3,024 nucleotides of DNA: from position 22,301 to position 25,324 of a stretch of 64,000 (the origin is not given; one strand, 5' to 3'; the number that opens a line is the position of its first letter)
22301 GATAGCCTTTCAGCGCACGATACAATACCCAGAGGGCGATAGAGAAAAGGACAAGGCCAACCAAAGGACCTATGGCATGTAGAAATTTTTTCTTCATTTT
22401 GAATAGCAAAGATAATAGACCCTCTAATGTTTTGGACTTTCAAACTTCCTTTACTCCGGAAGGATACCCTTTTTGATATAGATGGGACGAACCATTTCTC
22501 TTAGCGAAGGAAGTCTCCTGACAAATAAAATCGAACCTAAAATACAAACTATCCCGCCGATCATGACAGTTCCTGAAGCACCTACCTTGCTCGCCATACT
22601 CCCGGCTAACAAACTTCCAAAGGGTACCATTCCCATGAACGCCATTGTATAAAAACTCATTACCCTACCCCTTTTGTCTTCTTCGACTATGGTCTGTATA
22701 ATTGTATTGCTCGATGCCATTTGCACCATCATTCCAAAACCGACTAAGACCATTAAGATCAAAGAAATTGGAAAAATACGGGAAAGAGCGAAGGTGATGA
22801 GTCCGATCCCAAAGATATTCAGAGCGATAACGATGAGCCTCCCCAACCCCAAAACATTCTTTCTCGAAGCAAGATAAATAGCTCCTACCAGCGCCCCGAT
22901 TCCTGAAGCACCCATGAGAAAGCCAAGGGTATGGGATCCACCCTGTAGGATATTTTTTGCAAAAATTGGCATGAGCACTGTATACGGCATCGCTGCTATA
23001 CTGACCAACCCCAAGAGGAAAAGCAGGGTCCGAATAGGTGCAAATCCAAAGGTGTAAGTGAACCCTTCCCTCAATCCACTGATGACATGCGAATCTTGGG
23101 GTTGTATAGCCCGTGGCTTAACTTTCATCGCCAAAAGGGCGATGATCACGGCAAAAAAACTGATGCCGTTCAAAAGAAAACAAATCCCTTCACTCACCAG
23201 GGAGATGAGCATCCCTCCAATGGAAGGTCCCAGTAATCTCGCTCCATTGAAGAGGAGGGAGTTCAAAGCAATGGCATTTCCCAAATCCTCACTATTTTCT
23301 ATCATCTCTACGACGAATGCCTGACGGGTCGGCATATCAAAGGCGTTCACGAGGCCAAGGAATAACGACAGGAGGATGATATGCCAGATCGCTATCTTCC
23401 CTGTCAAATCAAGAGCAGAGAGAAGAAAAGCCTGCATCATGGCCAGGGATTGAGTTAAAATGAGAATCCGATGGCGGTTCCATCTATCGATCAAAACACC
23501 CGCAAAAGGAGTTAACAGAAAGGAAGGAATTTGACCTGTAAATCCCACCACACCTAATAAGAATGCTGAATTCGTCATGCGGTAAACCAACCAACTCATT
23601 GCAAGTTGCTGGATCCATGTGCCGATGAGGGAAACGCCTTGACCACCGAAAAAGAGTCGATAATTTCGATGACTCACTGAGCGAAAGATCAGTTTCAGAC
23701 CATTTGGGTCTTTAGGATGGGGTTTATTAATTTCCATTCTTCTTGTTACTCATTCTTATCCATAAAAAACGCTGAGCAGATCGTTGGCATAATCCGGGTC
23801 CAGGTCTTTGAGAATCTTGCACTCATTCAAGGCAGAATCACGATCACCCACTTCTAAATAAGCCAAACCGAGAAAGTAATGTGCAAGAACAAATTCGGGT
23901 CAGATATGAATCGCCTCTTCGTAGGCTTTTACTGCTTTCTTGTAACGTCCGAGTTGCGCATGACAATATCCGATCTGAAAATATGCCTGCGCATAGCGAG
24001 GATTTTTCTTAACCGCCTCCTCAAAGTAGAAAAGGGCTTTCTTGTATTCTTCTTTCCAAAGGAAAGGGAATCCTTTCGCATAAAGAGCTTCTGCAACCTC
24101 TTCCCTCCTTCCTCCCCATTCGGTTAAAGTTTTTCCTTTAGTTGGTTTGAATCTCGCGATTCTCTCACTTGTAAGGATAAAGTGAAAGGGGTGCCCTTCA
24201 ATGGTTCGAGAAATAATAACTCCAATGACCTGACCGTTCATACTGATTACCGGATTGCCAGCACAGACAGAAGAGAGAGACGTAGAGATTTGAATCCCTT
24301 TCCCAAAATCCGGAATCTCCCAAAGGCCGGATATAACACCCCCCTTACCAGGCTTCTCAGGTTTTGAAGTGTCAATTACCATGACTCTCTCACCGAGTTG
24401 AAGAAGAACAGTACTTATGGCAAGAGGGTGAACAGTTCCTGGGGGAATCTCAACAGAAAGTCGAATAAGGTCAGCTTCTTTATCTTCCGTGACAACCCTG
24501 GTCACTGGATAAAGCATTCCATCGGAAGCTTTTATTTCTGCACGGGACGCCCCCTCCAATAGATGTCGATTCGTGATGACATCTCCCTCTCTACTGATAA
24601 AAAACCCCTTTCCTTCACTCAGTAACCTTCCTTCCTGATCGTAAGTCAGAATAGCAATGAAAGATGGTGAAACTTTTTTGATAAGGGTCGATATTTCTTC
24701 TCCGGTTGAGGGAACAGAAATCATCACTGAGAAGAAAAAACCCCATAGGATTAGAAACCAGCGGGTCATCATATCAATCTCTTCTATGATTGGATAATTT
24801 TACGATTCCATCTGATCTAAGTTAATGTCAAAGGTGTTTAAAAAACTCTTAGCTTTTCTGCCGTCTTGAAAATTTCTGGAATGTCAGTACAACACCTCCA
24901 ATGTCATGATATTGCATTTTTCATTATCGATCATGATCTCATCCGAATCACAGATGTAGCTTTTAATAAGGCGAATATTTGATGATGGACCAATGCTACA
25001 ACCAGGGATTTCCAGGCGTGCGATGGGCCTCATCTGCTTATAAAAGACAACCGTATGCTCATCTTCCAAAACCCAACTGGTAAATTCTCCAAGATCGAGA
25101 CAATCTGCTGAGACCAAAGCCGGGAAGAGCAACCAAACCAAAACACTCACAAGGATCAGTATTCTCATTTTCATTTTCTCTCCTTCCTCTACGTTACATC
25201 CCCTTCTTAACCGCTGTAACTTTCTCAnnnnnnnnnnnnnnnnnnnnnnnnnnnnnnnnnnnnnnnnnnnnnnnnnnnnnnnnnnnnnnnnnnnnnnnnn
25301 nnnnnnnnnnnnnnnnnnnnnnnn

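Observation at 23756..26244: Tandem duplicated trypsin-fold/TPR genes; one copy carries an in-frame TGA where the paralogue has Lys, followed by 47 conserved codons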

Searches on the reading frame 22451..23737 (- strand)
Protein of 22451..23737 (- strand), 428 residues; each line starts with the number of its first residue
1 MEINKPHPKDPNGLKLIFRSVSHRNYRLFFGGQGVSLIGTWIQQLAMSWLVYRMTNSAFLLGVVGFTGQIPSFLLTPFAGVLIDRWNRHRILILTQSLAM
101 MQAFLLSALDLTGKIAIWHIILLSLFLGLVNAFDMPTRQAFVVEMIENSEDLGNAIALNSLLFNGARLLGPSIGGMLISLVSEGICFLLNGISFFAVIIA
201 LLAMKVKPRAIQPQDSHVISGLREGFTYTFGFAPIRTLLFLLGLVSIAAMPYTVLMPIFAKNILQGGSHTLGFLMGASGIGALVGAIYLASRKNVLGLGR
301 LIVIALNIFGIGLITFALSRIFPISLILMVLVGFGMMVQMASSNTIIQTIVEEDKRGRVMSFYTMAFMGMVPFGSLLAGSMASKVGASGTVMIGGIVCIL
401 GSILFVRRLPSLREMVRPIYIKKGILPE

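Call 6: search_protein_families(library=pfam, proteins=[window:22454-23737:-], max_evalue=0.01)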
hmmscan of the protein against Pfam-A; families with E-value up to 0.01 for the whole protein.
window:22454-23737:- (428 aa): 3 families
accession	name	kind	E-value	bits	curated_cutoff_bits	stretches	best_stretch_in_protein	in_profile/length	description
PF05977.19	MFS_3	-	1.3e-60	205.8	27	1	23-411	9-397/524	Transmembrane secretion effector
PF07690.21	MFS_1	-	2.8e-32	112.4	33.4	2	30-261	2-229/347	Major Facilitator Superfamily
PF13347.12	MFS_2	-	0.0018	17.4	27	1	17-180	217-383/427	MFS/sugar transport protein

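Call 50: find_encoding_contigs(protein=window:22451-23737:-, flank=3000, max_places=6)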
Protein window:22451-23737:- (428 aa): 1 contig read that carries it; 1 place shown.
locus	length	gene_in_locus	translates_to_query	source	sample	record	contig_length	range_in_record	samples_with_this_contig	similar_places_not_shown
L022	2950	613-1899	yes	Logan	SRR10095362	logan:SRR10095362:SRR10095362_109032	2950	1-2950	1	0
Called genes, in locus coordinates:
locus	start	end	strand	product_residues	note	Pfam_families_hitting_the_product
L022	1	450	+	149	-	?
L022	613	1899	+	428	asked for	PF05977:MFS_3, PF07690:MFS_1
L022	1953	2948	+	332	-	?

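Call 71: list_cluster_members(proteins=[window:23903-24349:-, window:24887-25174:-, window:22451-23737:-])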
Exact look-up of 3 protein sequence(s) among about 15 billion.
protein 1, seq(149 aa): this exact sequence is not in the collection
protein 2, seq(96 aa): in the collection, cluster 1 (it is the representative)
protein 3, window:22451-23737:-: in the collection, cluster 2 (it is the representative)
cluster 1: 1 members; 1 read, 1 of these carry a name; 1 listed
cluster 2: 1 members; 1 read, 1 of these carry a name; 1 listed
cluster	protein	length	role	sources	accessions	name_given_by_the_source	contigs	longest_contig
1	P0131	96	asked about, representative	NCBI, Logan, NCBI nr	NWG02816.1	MAG: hypothetical protein HXY44_08175 [Syntrophaceae bacterium] | hypothetical protein [Syntrophaceae bacterium]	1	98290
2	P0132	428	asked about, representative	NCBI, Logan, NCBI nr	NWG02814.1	MAG: MFS transporter [Syntrophaceae bacterium] | MFS transporter [Syntrophaceae bacterium]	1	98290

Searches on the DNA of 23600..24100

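Call 10: search_rna_families(source=window, start=23600, end=24100, threshold=evalue, max_evalue=10)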
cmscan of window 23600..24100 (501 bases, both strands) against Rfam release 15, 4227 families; matches with E-value up to 10: 3.
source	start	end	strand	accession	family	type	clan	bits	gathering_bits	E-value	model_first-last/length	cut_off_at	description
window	23672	23754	+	RF02121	FTX_3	Gene; lncRNA;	-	16.8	55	2.5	62-147/147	no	FTX transcript, XIST regulator conserved region 3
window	24087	24100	-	RF02125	JPX_2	Gene; lncRNA;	-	13.8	48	3.5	56-69/69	5'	JPX transcript, XIST activator conserved region 2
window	23696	23748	+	RF02377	SurA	Gene; sRNA;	-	8.8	100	7.2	86-131/279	no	SurA sRNA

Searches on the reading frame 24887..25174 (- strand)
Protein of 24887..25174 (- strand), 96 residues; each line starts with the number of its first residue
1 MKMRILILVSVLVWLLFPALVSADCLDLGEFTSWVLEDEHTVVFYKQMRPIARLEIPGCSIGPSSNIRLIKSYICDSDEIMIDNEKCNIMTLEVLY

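Call 6: search_protein_families(library=pfam, proteins=[window:24887-25174:-], max_evalue=0.01)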
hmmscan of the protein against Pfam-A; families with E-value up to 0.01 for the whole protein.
window:24887-25174:- (96 aa): 0 families

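Call 48: find_encoding_contigs(protein=window:24887-25174:-, flank=3000, max_places=6)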
Protein seq(96 aa) (96 aa): 1 contig read that carries it; 1 place shown.
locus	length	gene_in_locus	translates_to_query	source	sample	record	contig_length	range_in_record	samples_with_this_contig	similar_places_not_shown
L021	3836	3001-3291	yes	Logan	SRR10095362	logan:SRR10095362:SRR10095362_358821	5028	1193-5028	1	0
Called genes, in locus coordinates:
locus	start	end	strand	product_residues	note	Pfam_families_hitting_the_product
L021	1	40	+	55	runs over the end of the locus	-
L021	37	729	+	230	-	PF00574:CLP_protease (faint), PF01972:SDH_protease, PF25145:NfeD1b_N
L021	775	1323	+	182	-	PF03843:Slp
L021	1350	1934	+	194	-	PF07452:CHRD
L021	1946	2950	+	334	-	PF13365:Trypsin_2, PF21033:RMD1-3 (faint), PF13432:TPR_16, PF12895:ANAPC3 (faint), PF14559:TPR_19 (weak), PF00515:TPR_1, PF07719:TPR_2 (weak), PF13181:TPR_8 (weak), +2 more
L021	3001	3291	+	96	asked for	-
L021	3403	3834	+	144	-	?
